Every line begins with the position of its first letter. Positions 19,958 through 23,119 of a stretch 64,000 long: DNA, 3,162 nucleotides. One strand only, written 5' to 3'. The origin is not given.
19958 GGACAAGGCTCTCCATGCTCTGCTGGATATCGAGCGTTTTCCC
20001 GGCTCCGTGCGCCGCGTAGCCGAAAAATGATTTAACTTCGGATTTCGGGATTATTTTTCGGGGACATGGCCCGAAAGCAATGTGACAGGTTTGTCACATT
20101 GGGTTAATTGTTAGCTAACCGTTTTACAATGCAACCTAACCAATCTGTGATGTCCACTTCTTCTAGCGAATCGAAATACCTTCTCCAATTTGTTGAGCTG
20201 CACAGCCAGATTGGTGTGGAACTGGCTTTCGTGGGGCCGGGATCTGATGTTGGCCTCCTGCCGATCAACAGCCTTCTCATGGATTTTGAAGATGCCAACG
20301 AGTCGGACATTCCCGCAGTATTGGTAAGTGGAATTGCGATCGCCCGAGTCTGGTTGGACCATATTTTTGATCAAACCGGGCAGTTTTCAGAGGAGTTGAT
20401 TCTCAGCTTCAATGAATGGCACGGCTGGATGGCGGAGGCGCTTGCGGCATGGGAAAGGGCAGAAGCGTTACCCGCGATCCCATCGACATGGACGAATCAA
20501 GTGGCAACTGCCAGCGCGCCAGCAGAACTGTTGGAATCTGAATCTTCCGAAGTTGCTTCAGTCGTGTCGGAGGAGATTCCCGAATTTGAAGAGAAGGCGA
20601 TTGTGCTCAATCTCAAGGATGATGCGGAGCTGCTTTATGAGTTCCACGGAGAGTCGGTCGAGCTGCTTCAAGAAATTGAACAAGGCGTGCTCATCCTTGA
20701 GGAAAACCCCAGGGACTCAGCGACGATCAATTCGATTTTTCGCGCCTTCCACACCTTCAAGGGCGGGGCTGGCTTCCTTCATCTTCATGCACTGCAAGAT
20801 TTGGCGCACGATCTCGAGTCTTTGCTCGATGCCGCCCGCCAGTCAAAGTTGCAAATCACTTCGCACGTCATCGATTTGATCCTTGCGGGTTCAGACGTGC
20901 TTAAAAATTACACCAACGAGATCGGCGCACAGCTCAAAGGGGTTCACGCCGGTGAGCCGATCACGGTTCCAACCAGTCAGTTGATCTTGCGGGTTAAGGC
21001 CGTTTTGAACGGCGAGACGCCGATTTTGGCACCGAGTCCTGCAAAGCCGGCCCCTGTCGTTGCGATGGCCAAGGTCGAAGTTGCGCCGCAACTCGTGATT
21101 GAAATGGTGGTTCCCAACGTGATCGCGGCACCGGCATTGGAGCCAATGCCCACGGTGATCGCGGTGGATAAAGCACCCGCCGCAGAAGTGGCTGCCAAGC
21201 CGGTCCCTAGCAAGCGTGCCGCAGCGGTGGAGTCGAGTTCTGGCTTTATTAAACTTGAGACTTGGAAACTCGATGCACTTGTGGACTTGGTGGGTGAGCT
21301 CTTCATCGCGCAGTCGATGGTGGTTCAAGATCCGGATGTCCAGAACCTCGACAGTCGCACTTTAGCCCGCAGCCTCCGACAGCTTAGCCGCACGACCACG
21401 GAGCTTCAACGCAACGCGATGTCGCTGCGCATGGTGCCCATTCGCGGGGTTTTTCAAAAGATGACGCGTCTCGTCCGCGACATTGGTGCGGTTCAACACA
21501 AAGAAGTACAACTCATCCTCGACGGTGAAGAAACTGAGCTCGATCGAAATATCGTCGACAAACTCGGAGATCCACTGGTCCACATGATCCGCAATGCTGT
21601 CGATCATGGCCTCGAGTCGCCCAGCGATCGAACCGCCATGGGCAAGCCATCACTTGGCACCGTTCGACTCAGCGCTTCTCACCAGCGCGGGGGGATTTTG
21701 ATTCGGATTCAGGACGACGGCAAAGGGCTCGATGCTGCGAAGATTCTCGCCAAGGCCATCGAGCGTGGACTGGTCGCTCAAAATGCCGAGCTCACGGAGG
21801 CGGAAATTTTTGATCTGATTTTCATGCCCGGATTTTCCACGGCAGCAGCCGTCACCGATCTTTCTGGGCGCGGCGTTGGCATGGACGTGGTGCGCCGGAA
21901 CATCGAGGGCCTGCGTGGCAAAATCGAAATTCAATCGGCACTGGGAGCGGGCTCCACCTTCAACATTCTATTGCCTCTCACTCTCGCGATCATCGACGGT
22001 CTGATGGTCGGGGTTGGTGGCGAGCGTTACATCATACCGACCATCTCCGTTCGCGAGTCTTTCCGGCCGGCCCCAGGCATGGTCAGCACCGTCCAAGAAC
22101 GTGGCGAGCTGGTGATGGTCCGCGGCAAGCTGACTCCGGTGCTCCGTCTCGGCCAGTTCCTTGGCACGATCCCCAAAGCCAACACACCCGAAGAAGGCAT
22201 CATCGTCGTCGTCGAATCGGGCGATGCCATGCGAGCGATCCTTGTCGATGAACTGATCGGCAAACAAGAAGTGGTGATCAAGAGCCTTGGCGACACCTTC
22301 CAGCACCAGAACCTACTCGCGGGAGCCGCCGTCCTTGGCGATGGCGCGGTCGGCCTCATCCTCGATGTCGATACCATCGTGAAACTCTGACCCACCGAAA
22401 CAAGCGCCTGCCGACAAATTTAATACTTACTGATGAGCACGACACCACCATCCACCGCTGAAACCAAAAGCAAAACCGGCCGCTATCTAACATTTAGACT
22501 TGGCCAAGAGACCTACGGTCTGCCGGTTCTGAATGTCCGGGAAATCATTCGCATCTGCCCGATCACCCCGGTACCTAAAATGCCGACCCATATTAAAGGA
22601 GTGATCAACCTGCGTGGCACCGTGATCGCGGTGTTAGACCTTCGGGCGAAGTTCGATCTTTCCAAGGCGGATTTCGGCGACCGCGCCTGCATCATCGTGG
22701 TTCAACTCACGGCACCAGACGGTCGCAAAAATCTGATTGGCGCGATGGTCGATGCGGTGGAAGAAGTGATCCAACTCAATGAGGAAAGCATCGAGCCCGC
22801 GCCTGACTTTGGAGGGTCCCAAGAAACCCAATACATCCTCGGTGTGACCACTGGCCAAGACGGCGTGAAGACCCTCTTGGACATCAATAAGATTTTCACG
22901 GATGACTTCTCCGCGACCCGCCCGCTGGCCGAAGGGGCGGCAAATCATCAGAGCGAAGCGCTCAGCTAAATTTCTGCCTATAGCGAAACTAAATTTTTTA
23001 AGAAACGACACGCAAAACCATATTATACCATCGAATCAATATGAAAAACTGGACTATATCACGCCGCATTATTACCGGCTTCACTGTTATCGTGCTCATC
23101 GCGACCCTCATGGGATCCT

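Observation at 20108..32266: Chemosensory array wired to a self-contained cAMP module (synthesis, breakdown, two receptors, exporter)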

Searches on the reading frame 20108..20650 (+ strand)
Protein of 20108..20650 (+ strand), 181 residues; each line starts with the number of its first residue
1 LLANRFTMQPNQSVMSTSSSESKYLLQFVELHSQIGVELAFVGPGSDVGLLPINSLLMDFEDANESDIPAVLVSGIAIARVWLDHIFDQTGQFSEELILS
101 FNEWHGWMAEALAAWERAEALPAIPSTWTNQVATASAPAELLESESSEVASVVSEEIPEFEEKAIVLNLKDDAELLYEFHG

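Call 24: search_protein_families(library=pfam, proteins=[window:20108-20650:+], max_evalue=1)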
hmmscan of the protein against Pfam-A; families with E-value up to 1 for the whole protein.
window:20108-20650:+ (181 aa): 0 families

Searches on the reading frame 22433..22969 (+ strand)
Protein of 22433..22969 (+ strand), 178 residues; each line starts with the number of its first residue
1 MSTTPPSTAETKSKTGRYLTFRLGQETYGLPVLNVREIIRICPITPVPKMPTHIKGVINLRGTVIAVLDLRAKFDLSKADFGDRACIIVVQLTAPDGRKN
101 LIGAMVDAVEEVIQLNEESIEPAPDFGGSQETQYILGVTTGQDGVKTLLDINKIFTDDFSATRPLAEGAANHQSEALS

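Call 3: search_protein_families(library=pfam, proteins=[window:22433-22969:+])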
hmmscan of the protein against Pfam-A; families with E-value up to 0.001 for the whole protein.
window:22433-22969:+ (178 aa): 1 family
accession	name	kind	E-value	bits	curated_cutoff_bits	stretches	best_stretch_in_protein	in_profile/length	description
PF01584.24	CheW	-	3.6e-37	127.5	23.5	1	18-157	2-136/138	CheW-like domain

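Call 7: search_protein_families(library=ncbifam, proteins=[window:22433-22969:+], max_evalue=0.00001)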
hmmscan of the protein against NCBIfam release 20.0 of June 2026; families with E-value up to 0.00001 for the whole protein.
window:22433-22969:+ (178 aa): 1 family
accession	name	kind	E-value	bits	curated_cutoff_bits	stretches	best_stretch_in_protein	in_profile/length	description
NF007903.0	PRK10612.1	equivalog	4.3e-28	98.1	260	1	14-157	15-153/167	chemotaxis protein CheW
